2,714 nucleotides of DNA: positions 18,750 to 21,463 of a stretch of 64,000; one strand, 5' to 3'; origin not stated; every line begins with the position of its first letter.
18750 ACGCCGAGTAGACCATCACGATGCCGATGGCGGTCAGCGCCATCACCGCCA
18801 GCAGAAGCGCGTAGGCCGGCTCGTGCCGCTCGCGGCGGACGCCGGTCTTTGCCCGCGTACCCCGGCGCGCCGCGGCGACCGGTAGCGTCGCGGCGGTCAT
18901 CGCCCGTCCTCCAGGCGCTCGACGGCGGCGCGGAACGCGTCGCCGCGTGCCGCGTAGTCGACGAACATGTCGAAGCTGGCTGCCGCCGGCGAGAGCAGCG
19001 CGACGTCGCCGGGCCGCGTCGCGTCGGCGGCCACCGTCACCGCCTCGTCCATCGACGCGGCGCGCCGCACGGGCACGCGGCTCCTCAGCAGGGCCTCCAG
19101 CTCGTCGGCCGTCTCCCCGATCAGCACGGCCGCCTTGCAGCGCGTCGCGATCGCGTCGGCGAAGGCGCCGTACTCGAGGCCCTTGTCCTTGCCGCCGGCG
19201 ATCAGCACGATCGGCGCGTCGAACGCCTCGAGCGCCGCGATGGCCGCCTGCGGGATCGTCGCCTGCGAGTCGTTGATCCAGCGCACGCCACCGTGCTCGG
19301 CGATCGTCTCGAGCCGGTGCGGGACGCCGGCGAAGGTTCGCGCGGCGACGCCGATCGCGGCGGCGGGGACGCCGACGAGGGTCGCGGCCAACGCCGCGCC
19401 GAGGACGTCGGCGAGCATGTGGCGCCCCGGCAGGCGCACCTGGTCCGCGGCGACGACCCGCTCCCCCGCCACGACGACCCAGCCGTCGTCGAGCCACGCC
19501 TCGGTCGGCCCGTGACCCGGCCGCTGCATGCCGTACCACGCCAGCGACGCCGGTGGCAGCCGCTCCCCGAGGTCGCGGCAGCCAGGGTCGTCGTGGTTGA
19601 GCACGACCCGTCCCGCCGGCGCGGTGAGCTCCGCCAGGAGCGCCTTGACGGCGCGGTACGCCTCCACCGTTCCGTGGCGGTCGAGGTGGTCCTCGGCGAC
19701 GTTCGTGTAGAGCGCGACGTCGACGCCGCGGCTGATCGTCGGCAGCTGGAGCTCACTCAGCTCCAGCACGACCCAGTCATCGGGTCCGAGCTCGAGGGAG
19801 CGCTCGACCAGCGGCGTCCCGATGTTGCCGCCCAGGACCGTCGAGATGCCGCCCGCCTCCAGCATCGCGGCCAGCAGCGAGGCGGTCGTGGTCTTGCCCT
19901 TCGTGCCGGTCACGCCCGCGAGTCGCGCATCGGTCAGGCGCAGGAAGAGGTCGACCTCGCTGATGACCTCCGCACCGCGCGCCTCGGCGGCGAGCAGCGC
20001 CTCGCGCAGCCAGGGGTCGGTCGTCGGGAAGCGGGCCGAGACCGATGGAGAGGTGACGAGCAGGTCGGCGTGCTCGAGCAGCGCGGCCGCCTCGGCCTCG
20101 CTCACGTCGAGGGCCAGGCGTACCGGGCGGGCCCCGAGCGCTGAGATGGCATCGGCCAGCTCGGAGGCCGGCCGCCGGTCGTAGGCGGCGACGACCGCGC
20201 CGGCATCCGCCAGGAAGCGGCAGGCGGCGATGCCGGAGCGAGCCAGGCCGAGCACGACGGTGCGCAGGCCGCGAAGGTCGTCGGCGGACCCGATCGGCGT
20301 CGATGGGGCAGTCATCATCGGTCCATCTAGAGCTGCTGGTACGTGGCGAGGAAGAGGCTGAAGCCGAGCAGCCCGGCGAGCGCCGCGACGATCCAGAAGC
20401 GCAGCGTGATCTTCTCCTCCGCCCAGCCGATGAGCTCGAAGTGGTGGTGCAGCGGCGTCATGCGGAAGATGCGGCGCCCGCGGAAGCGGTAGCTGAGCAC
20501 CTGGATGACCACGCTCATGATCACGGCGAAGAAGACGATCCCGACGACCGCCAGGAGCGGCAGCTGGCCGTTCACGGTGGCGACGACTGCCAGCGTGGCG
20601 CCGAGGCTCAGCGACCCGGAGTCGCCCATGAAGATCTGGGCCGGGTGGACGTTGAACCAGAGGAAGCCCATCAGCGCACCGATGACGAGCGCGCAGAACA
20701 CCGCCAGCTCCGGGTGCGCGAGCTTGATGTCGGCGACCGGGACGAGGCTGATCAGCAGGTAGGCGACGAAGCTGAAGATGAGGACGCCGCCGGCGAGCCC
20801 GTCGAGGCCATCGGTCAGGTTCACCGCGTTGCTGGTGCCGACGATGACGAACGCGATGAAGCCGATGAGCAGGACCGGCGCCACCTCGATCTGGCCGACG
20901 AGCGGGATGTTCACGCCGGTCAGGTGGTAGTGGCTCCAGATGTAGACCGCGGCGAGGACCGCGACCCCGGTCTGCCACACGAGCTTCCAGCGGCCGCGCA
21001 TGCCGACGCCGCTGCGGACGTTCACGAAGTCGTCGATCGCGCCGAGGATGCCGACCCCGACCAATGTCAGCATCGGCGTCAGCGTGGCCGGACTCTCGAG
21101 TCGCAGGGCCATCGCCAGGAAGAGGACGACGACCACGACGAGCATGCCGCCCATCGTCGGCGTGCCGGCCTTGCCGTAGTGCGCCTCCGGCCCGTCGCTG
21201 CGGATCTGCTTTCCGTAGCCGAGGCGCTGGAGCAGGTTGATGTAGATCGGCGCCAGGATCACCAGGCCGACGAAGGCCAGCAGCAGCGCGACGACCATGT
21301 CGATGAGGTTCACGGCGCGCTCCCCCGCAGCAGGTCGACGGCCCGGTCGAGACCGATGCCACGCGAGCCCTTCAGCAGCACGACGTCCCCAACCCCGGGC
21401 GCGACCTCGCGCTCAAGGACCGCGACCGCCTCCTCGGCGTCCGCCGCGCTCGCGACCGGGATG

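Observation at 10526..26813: dcw cluster composition: FtsA + Sbp(DUF1290) present, murE/murC/sepF absent, in a ~70% GC genome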

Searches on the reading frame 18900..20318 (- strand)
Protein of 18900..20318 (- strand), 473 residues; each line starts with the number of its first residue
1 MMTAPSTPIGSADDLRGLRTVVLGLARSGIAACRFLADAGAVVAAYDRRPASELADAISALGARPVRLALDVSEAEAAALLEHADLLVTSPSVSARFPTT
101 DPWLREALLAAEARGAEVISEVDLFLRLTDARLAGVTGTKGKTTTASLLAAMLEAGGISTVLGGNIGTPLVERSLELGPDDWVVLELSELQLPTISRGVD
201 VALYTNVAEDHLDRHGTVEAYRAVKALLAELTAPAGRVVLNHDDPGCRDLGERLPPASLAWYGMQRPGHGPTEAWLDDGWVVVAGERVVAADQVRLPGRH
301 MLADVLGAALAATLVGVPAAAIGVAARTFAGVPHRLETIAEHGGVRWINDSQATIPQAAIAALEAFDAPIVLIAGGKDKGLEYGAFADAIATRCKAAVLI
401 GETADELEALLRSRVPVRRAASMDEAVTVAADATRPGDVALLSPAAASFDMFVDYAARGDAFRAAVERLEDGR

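Call 8: search_protein_families(library=ncbifam, proteins=[window:18900-20318:-])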
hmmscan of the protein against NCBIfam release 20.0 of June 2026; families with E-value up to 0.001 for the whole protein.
window:18900-20318:- (473 aa): 22 families
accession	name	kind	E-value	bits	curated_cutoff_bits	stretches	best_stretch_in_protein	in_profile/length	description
TIGR01087.1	murD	equivalog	2.3e-106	356.5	211.95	1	21-467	3-440/441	UDP-N-acetylmuramoyl-L-alanine--D-glutamate ligase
TIGR01082.1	murC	equivalog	6.6e-25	88.1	335.1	1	78-350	54-322/449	UDP-N-acetylmuramate--L-alanine ligase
NF001124.0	PRK00139.1-2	equivalog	5.2e-22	78.2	476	2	199-365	199-370/500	UDP-N-acetylmuramoyl-L-alanyl-D-glutamate--2,6-diaminopimelate ligase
NF001126.0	PRK00139.1-4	equivalog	2.4e-21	75.8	373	2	200-348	195-345/486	UDP-N-acetylmuramoyl-L-alanyl-D-glutamate--2,6-diaminopimelate ligase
NF008896.0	PRK11929.1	equivalog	2.3e-20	72.1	1023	3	198-250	201-253/965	bifunctional UDP-N-acetylmuramoyl-L-alanyl-D-glutamate--2,6-diaminopimelate ligase MurE/UDP-N-acetylmuramoyl-tripeptide--D-alanyl-D-alanine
TIGR01085.1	murE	subfamily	3.1e-19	69.2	257.3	2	199-342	178-329/472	UDP-N-acetylmuramyl-tripeptide synthetase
TIGR01143.1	murF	subfamily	5.9e-18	65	288.6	1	129-367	72-319/418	UDP-N-acetylmuramoyl-tripeptide--D-alanyl-D-alanine ligase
NF010628.0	PRK14022.1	equivalog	1e-15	57.5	536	1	199-347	201-343/483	UDP-N-acetylmuramoyl-L-alanyl-D-glutamate--L-lysine ligase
NF053647.1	pMurD2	equivalog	1.1e-15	57.5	550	1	19-245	2-216/405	pseudomurein biosynthesis peptide ligase pMurD2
NF053645.1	pMurC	equivalog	2.7e-15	56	560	1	31-255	13-235/492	pseudomurein biosynthesis peptide ligase pMurC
NF053646.1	pMurD1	equivalog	2.8e-13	49.3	610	1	20-372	3-354/465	pseudomurein biosynthesis peptide ligase pMurD1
NF001123.0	PRK00139.1-1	equivalog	3.1e-13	49.2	586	2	200-365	198-369/493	UDP-N-acetylmuramoyl-L-alanyl-D-glutamate--2,6-diaminopimelate ligase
NF053648.1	pMurE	equivalog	5e-12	45.3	600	1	135-342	102-327/464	pseudomurein biosynthesis peptide ligase pMurE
TIGR02068.2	cya_phycin_syn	equivalog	1.1e-11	43.5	850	1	199-283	565-658/862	cyanophycin synthetase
TIGR01081.1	mpl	equivalog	1.8e-10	40.4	388.7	1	128-438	99-426/448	UDP-N-acetylmuramate:L-alanyl-gamma-D-glutamyl-meso-diaminopimelate ligase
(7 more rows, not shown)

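Call 15: find_related_loci(query=window:18900-20318:-, collection=genome_contigs, flank=10000)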
Query window:18900-20318:- (473 aa) in genome_contigs; peptide patterns used: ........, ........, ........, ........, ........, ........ (x = any residue, [..] = any of these).
591 stretches matched a pattern; 321 encode a relative of the query (tblastn E <= 1e-3); the best 80 are kept; 80 distinct loci.
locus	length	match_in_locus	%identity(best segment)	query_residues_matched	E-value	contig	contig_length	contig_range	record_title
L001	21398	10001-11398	86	1-466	0e+0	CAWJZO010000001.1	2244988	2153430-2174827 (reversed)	MAG: uncultured Chloroflexia bacterium isolate MFD08497.bin.2.144 genome assembly, contig: contig_34056, whole genome sh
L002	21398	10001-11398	85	1-466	0e+0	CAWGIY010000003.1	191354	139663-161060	MAG: uncultured Chloroflexia bacterium isolate MFD05747.bin.1.151 genome assembly, contig: contig_16168, whole genome sh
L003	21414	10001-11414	85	1-471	0e+0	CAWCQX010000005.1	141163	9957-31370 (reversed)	MAG: uncultured Chloroflexia bacterium isolate MFD05176.bin.2.62 genome assembly, contig: contig_124826, whole genome sh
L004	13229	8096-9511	76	1-472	0e+0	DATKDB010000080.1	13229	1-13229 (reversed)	MAG TPA_asm: Candidatus Binatia bacterium isolate SMAG_U14461 k141_3507858, whole genome shotgun sequence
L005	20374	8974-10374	76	1-466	0e+0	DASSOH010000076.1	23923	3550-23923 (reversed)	MAG TPA_asm: Candidatus Limnocylindria bacterium isolate SMAG_U1247 k141_664928, whole genome shotgun sequence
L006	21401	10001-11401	75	1-466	0e+0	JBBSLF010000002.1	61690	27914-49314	MAG: Candidatus Limnocylindria bacterium isolate metawrap_LS4_51 metawrap_LS4_51_K_1204387_L_61690_cov_13.9049, whole ge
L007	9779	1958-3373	76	1-472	0e+0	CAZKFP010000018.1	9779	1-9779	MAG TPA_asm: uncultured Steroidobacteraceae bacterium isolate binchicken_co31_383 genome assembly, contig: k141_514935,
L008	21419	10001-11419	74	1-472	0e+0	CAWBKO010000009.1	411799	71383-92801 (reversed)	MAG: uncultured Chloroflexia bacterium isolate MFD09212.bin.2.38 genome assembly, contig: contig_7570, whole genome shot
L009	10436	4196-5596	76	1-466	0e+0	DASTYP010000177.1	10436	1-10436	MAG TPA_asm: Candidatus Limnocylindria bacterium isolate SMAG_U2445 k141_780448, whole genome shotgun sequence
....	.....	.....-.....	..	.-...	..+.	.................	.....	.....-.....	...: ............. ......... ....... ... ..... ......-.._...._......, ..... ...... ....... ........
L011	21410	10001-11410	76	1-469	0e+0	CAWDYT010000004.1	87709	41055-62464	MAG: uncultured Chloroflexia bacterium isolate MFD05747.bin.2.202 genome assembly, contig: contig_20315, whole genome sh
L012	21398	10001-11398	75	1-466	0e+0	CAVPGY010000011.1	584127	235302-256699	MAG: uncultured Chloroflexia bacterium isolate MFD09964.bin.2.274 genome assembly, contig: contig_5935, whole genome sho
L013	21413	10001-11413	74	1-469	0e+0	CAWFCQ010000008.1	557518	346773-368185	MAG: uncultured Chloroflexia bacterium isolate MFD02360.bin.2.267 genome assembly, contig: contig_5172, whole genome sho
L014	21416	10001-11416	74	1-471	0e+0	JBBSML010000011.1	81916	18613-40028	MAG: Candidatus Limnocylindria bacterium isolate LS5_sbin.3 LS5_sbin.3_K_146257_L_81916_cov_20.7925, whole genome shotgu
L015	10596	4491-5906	74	1-471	0e+0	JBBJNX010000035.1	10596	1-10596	MAG: Candidatus Limnocylindria bacterium isolate RDP_SRG_28 NODE_3366_length_10596_cov_5.412769, whole genome shotgun se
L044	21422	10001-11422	63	1-472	3e-158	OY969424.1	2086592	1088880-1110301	MAG: uncultured Chloroflexia bacterium isolate MFD06229.bin.c.1 genome assembly, chromosome: 1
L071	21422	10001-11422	52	13-470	3e-112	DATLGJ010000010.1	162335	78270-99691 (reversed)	MAG TPA_asm: Candidatus Limnocylindrales bacterium isolate SMAG_U13611 k141_140374, whole genome shotgun sequence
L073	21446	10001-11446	50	13-472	2e-110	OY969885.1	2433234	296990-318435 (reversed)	MAG: uncultured Chloroflexia bacterium isolate MFD01275.bin.c.5 genome assembly, chromosome: 1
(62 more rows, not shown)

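Call 20: search_protein_families(library=ncbifam, proteins=[L071:15256-17040:+, L071:14724-15509:+, L071:16869-18161:+], max_evalue=0.001)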
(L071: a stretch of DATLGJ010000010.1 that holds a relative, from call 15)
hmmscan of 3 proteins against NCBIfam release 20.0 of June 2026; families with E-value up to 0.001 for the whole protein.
L071:15256-17040:+ (595 aa): 20 families
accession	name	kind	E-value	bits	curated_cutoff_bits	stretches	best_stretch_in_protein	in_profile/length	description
TIGR01143.1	murF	subfamily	9.8e-61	205.9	288.6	1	246-585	60-402/418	UDP-N-acetylmuramoyl-tripeptide--D-alanyl-D-alanine ligase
NF008896.0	PRK11929.1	equivalog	4.4e-51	173.7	1023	1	250-585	594-940/965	bifunctional UDP-N-acetylmuramoyl-L-alanyl-D-glutamate--2,6-diaminopimelate ligase MurE/UDP-N-acetylmuramoyl-tripeptide--D-alanyl-D-alanine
NF008897.0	PRK11930.1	equivalog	4e-35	121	804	1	251-533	98-387/822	bifunctional UDP-N-acetylmuramoyl-tripeptide:D-alanyl-D-alanine ligase/alanine racemase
NF010693.0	PRK14093.1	equivalog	4.7e-34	117.9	544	1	249-545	99-410/479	UDP-N-acetylmuramoylalanyl-D-glutamyl-2,6-diaminopimelate--D-alanyl-D-alanine ligase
NF008041.0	PRK10773.1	equivalog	1.5e-27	96.5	551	1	254-547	94-396/453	UDP-N-acetylmuramoyl-tripeptide--D-alanyl-D-alanine ligase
TIGR01087.1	murD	equivalog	8.9e-22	77.8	211.95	1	259-585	103-414/441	UDP-N-acetylmuramoyl-L-alanine--D-glutamate ligase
TIGR01082.1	murC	equivalog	3.4e-16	59.4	335.1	1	261-504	101-342/449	UDP-N-acetylmuramate--L-alanine ligase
NF001124.0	PRK00139.1-2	equivalog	5.8e-14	51.7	476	1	336-585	198-463/500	UDP-N-acetylmuramoyl-L-alanyl-D-glutamate--2,6-diaminopimelate ligase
NF053645.1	pMurC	equivalog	6e-13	48.3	560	1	257-389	99-234/492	pseudomurein biosynthesis peptide ligase pMurC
NF053646.1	pMurD1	equivalog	1.6e-12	46.8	610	1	258-498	107-347/465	pseudomurein biosynthesis peptide ligase pMurD1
TIGR01085.1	murE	subfamily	1.2e-10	40.9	257.3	1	336-510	177-363/472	UDP-N-acetylmuramyl-tripeptide synthetase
NF001126.0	PRK00139.1-4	equivalog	4.8e-10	38.6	373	1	337-509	194-372/486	UDP-N-acetylmuramoyl-L-alanyl-D-glutamate--2,6-diaminopimelate ligase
TIGR02068.2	cya_phycin_syn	equivalog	1.7e-07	29.7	850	1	314-542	542-791/862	cyanophycin synthetase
NF010623.0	PRK14016.1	subfamily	3e-07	29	877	1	338-543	567-794/871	cyanophycin synthetase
NF053648.1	pMurE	equivalog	4.1e-06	25.8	600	1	332-510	185-359/464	pseudomurein biosynthesis peptide ligase pMurE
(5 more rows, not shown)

L071:14724-15509:+ (262 aa): 20 families
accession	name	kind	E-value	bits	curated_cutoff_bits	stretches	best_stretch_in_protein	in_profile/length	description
NF011457.0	PRK14875.1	equivalog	1.2e-19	70.6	307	2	30-119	134-228/372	acetoin dehydrogenase dihydrolipoyllysine-residue acetyltransferase subunit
NF058580.1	lipase_V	equivalog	1.5e-19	70.6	300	1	29-237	26-226/230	EstV family lipase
NF051488.1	bifunc_PcaDC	exception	2.7e-17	63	390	2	47-120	35-109/375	bifunctional 3-oxoadipate enol-lactonase/4-carboxymuconolactone decarboxylase PcaDC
TIGR03695.1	menH_SHCHC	equivalog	1.2e-14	54.3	208.55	1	31-121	5-103/252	2-succinyl-6-hydroxy-2,4-cyclohexadiene-1-carboxylate synthase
TIGR01738.1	bioH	equivalog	1.7e-13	50.8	206.95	1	31-120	7-96/245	pimeloyl-ACP methyl ester esterase BioH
NF050089.1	i_nPHAscl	equivalog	1.4e-11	44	300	1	30-120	20-115/288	intracellular short-chain-length polyhydroxyalkanoate depolymerase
NF051487.1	bifunc_PcaCD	exception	2.6e-11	43.3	430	1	51-251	199-412/413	bifunctional 4-carboxymuconolactone decarboxylase/3-oxoadipate enol-lactonase PcaCD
TIGR02427.1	protocat_pcaD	equivalog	7.6e-11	41.9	255.85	1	49-247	38-247/251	3-oxoadipate enol-lactonase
NF045632.1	hydroxlase_HsaD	equivalog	5.8e-10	38.6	400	1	35-121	48-136/290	4,5:9,10-diseco-3-hydroxy-5,9,17-trioxoandrosta-1(10),2-diene-4-oate hydrolase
TIGR03056.1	bchO_mg_che_rel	equivalog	1.2e-09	37.6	172.55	2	185-246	213-273/278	alpha/beta fold hydrolase BchO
TIGR03611.1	RutD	equivalog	2.7e-06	26.9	238.5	1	51-119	40-110/258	pyrimidine utilization protein D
NF008340.0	PRK11126.1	equivalog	3.3e-06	26.5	261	1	31-121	17-111/255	2-succinyl-6-hydroxy-2,4-cyclohexadiene-1-carboxylate synthase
NF002938.0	PRK03592.1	equivalog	1.1e-05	25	241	1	52-119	58-126/298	haloalkane dehalogenase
NF052614.1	AB_fold_OlsI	equivalog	1.2e-05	25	385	1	93-232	93-237/272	ornithine lipid biosynthesis O-acyltransferase OlsI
NF007674.0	PRK10349.1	equivalog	2.5e-05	24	449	1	29-119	14-104/256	pimeloyl-ACP methyl ester esterase BioH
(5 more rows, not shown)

L071:16869-18161:+ (431 aa): 30 families (the best 25 are shown)
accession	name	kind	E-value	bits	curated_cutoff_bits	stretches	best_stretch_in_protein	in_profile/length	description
TIGR01205.1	D_ala_D_alaTIGR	subfamily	3.8e-54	183.8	245.65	1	66-402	1-317/318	D-alanine--D-alanine ligase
NF002528.0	PRK01966.1-4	subfamily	1.2e-46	159.2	262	1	66-404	6-360/366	D-alanine--D-alanine ligase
NF002527.0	PRK01966.1-3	equivalog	1.5e-43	149.3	310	1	67-400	5-322/332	D-alanine--D-alanine ligase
NF002378.0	PRK01372.1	subfamily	4.4e-43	147.1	243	1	153-403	56-302/305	D-alanine--D-alanine ligase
NF000091.3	D_ala_D_ser_VanG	exception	1.7e-29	102.8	495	1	67-381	3-318/344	D-alanine--D-serine ligase VanG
NF000207.3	D_ala_D_ser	equivalog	8e-28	97.5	520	1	67-380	3-313/342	D-alanine--D-serine ligase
NF011171.0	PRK14573.1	equivalog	1.2e-27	96.2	1015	1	66-380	453-760/809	bifunctional UDP-N-acetylmuramate--L-alanine ligase/D-alanine--D-alanine ligase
NF011169.0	PRK14571.1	equivalog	7e-27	94.5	404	1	155-378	53-267/300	D-alanyl-alanine synthetase A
NF002526.0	PRK01966.1-2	equivalog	1e-26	93.7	449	1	66-403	5-348/362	D-alanine--D-alanine ligase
NF002525.0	PRK01966.1-1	equivalog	1.8e-26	93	457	1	66-402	5-350/364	D-alanine--D-alanine ligase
NF012214.1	D_ala_D_ser_VanC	exception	7.6e-24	84.5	650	1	66-380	3-319/350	D-alanine--D-serine ligase VanC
NF000206.1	D_ala_D_lac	equivalog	1.4e-23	83.5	550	1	66-380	5-314/342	D-alanine--(R)-lactate ligase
NF011170.0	PRK14572.1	equivalog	1.5e-23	83.5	489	1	66-380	3-319/351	D-alanyl-alanine synthetase A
NF012215.1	D_ala_D_lac_VanD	exception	3.9e-22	79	700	1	67-379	6-313/343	D-alanine--(R)-lactate ligase VanD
NF000129.1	D_ala_D_lac_Sc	exception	4.8e-21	75.3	650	1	66-387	5-320/346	D-alanine--(R)-lactate ligase VanA-Sc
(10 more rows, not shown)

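Call 55: search_dna_similar(query=window:18900-20318:-, collection=plasmids, mode=protein, max_evalue=1e-20, max_rows=25)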
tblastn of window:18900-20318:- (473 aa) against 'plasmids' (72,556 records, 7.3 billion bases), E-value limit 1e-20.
Records with a match: 37; places in all: 37; records where one place covers at least 80% of the query: 15.
Best place of each record, by identity: <60% 37.
By first word of the organism name: Escherichia 9; Acinetobacter 4; Bacillus 2; Neisseria 2; Listeria 2; Klebsiella 2; Proteus 2; Sphingomonas 1; Paenibacillus 1; Tistrella 1; and 11 more.
By predicted mobility (MOB-suite, as given by PLSDB): non-mobilizable 30; mobilizable 4; conjugative 3.
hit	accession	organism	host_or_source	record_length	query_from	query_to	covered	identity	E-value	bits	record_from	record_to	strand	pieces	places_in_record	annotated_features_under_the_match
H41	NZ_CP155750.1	Sphingomonas parapaucimobilis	Chinese cabbage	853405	12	469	97%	34.4%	7e-35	145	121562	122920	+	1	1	murD: UDP-N-acetylmuramoyl-L-alanine--D-glutamate ligase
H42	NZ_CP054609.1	Paenibacillus cellulosilyticus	cell culture,soil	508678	16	469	96%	34.2%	3e-41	164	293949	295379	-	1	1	murD: UDP-N-acetylmuramoyl-L-alanine--D-glutamate ligase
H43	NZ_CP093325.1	Bacillus sp. N5-665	whole organism,peat soil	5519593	9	469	97%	33.6%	1e-37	154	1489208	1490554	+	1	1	none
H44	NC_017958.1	Tistrella mobilis KA081020-065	-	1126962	17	473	97%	33.8%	3e-21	105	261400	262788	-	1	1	record has no annotation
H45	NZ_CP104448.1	Acinetobacter baumannii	Homo sapiens,sputum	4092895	16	469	96%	32.8%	7e-42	166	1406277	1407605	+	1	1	none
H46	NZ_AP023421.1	Pusillibacter faecalis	Homo sapiens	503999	13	473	97%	32.1%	3e-42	168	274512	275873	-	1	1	murD: UDP-N-acetylmuramoyl-L-alanine--D-glutamate ligase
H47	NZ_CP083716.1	Bacillus velezensis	cell culture,Meju, fermented soybean ...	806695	15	472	97%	32.3%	2e-39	159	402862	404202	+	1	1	murD: UDP-N-acetylmuramoyl-L-alanine--D-glutamate ligase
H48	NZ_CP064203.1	Acinetobacter baumannii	Homo sapiens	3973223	16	469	96%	32.5%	5e-41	164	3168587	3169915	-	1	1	none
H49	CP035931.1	Acinetobacter baumannii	Homo sapiens,blood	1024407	16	469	96%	32.5%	9e-41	163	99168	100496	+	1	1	UDP-N-acetylmuramoyl-L-alanine--D-glutamate ligase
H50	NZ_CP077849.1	Acinetobacter baumannii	Homo sapiens,Rectal swab_P28_BU14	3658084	16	469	96%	32.5%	9e-41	163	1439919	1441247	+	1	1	none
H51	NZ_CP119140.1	Neisseria gonorrhoeae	Homo sapiens,whole organism,blood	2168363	15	469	96%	32.1%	4e-35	146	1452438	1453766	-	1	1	none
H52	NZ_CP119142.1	Neisseria gonorrhoeae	Homo sapiens,whole organism,synovial ...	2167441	15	469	96%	31.8%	2e-34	144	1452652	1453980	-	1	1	none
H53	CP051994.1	Staphylococcus aureus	Homo sapiens,respiratory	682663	15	469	96%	30.7%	4e-37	152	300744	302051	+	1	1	UDP-N-acetylmuramoyl-L-alanine--D-glutamate ligase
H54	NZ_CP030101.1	Listeria monocytogenes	Environment,water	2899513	19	469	95%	30.5%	7e-38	155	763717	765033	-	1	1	none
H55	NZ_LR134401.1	Listeria monocytogenes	Homo sapiens,Vein blood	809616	19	469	95%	30.1%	4e-37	152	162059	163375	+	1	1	murD: UDP-N-acetylmuramoyl-L-alanine--D-glutamate ligase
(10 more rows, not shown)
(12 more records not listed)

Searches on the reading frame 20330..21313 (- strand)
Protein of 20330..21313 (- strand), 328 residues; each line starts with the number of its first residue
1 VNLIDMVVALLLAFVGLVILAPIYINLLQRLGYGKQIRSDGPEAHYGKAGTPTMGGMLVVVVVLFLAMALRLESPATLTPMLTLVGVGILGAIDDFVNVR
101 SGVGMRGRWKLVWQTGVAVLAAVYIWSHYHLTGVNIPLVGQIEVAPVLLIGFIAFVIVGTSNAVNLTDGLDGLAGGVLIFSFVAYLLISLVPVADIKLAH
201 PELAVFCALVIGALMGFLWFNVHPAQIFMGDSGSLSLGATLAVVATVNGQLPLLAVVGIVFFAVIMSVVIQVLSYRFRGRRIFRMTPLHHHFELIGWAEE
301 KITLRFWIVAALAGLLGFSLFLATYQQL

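Call 8: search_protein_families(library=ncbifam, proteins=[window:20330-21313:-])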
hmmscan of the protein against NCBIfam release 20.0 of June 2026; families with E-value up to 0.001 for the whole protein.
window:20330-21313:- (328 aa): 3 families
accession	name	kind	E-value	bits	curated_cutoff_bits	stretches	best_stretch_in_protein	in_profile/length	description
TIGR00445.1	mraY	equivalog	8.4e-82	275.2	192.05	1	18-318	2-315/321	phospho-N-acetylmuramoyl-pentapeptide-transferase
NF053644.1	MraY_archaea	equivalog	2.8e-31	109.1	450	2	132-316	167-338/340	pseudomurein biosynthesis MraY family phospho-N-acetylmuramoyl-pentapeptide-transferase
TIGR02380.1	ECA_wecA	exception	8.9e-12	44.8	326.05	1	40-317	29-305/346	UDP-N-acetylglucosamine--undecaprenyl-phosphate N-acetylglucosaminephosphotransferase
